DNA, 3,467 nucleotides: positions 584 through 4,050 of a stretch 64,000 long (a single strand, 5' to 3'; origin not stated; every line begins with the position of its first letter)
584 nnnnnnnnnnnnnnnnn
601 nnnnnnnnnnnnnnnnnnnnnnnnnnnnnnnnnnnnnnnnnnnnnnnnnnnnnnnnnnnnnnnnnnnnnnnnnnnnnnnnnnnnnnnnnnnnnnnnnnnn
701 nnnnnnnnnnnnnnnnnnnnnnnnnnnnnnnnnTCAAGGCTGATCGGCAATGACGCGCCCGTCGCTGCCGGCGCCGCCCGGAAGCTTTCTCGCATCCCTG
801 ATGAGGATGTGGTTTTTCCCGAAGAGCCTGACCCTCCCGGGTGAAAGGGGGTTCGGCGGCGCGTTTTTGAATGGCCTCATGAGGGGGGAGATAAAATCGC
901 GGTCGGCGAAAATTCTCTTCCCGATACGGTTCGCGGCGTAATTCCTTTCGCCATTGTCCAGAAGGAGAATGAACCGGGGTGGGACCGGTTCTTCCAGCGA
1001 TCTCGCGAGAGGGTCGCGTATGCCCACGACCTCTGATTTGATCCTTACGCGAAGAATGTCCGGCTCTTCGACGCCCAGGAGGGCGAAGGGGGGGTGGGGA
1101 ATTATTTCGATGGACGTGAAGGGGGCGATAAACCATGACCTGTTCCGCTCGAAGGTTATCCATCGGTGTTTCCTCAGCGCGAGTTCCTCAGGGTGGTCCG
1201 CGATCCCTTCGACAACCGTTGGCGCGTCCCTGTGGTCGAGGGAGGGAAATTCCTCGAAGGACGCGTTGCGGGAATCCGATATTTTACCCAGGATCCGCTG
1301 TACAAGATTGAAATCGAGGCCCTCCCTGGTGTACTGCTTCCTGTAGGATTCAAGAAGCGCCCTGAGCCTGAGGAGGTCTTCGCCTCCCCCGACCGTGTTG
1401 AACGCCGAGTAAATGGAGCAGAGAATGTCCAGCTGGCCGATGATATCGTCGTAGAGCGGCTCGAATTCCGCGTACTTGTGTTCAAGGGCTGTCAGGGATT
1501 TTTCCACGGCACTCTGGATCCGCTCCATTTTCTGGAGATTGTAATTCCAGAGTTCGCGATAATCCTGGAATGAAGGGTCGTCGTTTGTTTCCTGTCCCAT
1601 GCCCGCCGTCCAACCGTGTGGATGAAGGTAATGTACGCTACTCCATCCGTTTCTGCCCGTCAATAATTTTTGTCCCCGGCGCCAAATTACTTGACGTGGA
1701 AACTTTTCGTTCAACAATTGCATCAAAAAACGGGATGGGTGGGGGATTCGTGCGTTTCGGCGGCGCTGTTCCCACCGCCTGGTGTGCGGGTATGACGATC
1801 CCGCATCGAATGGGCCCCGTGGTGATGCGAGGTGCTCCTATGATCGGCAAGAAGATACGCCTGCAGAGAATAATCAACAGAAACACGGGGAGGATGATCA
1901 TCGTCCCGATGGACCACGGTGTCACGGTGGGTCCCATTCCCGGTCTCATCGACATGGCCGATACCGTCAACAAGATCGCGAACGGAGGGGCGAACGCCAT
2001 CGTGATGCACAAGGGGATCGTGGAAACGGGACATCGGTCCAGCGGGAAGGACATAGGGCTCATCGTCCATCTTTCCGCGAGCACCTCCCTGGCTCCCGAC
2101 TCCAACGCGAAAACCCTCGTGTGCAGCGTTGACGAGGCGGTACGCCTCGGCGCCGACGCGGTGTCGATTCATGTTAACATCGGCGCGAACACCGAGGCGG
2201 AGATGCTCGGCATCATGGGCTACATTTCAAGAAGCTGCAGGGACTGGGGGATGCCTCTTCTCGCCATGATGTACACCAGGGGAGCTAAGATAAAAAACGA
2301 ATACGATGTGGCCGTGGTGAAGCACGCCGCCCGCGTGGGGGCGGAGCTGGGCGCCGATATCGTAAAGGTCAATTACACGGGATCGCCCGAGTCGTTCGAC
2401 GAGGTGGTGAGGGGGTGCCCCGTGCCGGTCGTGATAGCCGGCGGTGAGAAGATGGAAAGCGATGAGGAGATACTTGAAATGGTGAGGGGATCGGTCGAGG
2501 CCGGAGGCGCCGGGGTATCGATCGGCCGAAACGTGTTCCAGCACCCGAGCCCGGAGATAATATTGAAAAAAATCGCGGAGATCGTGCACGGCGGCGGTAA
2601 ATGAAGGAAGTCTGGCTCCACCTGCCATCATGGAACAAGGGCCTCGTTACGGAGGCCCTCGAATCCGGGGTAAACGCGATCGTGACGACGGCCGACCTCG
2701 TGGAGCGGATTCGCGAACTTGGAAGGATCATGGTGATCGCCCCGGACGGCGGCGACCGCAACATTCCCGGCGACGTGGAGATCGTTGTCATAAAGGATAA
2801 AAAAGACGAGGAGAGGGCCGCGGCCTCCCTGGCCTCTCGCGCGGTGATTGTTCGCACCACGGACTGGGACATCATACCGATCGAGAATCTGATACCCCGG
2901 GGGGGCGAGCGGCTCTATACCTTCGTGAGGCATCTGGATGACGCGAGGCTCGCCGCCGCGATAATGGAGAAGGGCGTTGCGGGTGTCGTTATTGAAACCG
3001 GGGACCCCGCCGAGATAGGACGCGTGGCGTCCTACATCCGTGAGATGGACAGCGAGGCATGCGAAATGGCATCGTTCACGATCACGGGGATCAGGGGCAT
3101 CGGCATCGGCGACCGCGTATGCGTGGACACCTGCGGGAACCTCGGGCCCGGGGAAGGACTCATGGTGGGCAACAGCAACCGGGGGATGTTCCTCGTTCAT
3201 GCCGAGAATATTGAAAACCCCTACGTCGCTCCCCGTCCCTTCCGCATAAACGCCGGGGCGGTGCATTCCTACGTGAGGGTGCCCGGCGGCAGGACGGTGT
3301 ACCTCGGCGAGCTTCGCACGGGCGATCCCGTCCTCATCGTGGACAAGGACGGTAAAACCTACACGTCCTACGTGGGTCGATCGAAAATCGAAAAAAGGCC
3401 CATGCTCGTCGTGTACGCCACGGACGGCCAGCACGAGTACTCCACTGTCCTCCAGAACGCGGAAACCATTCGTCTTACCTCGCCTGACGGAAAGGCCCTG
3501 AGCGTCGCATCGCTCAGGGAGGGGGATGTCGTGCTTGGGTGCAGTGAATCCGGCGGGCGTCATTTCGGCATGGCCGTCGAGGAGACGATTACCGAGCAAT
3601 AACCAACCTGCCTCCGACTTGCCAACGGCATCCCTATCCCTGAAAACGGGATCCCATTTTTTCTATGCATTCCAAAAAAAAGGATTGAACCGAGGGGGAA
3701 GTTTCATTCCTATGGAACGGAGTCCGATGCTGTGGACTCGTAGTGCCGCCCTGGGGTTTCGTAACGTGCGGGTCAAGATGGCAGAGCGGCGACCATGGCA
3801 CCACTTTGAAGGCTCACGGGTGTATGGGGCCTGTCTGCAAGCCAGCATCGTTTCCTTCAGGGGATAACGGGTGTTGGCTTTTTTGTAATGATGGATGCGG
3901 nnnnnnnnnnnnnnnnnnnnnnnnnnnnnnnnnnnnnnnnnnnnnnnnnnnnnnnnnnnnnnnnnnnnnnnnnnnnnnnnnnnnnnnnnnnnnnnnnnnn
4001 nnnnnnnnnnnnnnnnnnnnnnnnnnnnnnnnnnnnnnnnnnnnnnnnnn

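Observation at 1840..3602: Archaeal-type aroA'/aroB' 3-dehydroquinate route in a bacterium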

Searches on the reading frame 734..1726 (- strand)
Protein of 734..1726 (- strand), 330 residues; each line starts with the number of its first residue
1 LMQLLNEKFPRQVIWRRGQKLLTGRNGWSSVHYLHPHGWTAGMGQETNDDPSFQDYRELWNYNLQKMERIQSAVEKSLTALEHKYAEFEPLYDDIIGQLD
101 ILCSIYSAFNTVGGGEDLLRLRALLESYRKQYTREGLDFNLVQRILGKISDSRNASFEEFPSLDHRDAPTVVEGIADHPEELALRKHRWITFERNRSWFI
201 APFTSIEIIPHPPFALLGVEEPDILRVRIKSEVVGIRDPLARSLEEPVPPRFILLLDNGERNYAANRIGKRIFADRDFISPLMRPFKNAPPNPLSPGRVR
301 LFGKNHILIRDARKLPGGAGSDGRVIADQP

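Call 13: search_protein_families(library=pfam, proteins=[window:734-1726:-])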
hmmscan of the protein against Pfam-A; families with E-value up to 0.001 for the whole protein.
window:734-1726:- (330 aa): 0 families

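Call 52: search_solved_structures(query=A1, max_evalue=10)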
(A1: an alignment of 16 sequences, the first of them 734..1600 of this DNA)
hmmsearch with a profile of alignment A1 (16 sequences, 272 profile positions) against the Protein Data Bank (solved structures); distinct sequences matched with E-value up to 10: 7.
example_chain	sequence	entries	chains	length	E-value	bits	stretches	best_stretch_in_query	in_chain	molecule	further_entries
4yfw_A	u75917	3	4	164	0.063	15.7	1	155-229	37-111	Outer capsid protein VP4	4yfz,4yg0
7z4b_EA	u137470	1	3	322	0.31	13.4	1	21-61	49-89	Putative tail tip fiber protein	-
4c7n_B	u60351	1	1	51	0.32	13.4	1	22-60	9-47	SYNTHETIC ALPHA-HELIX, IM10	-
5t5i_C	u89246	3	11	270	0.49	12.8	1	172-246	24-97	Tungsten-containing formylmethanofuran dehydrogenase 2 subunit C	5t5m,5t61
3mhv_A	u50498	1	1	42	0.89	11.9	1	25-65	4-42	Vacuolar protein sorting-associated protein VTA1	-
4ll7_A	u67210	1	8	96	0.95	11.8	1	18-64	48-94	SWI5-dependent HO expression protein 3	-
8amz_J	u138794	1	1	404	1.1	11.6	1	10-63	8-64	AAA domain-containing protein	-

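Call 53: search_protein_families(library=pfam, alignment_id=A1, max_evalue=10)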
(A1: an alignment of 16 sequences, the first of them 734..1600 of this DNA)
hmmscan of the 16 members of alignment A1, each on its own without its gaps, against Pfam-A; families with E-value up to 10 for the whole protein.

A. member 1, window:734-1600:- (288 aa): 2 families
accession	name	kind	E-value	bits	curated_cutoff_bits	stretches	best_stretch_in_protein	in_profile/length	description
PF21574.2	Cas9_PI_C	-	0.11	12.9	27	1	8-43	29-61/63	CRISPR-associated endonuclease Cas9, C-terminal domain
PF10046.14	BLOC1_2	-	0.14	13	33.4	1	19-53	33-67/96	Biogenesis of lysosome-related organelles complex-1 subunit 2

B. families by the number of members that match (of 16 scanned): 7 families
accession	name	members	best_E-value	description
PF06013.18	WXG100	1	0.02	Proteins of 100 residues with WXG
PF01475.25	FUR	1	0.059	Ferric uptake regulator family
PF04899.17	MbeD_MobD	1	0.064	MbeD/MobD like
PF21574.2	Cas9_PI_C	1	0.11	CRISPR-associated endonuclease Cas9, C-terminal domain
PF10046.14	BLOC1_2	1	0.14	Biogenesis of lysosome-related organelles complex-1 subunit 2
PF02359.24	CDC48_N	1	0.15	Cell division protein 48 (CDC48), N-terminal domain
PF11867.13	T1RH-like_C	1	0.2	Type I restriction enzyme HindI endonuclease subunit-like, C-terminal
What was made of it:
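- Tried and rejected: There is no domain or PDB match (calls 13, 52, 53).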

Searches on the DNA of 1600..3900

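Call 64: search_rna_families(source=window, start=1600, end=3900, threshold=evalue, max_evalue=1)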
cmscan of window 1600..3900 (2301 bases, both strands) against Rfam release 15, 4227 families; matches with E-value up to 1: 1.
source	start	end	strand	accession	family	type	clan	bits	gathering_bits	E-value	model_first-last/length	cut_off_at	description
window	1869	1916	-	RF02162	XIST_A_REPEAT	Gene; sRNA;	-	19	33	0.2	1-37/37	no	XIST RNA A repeat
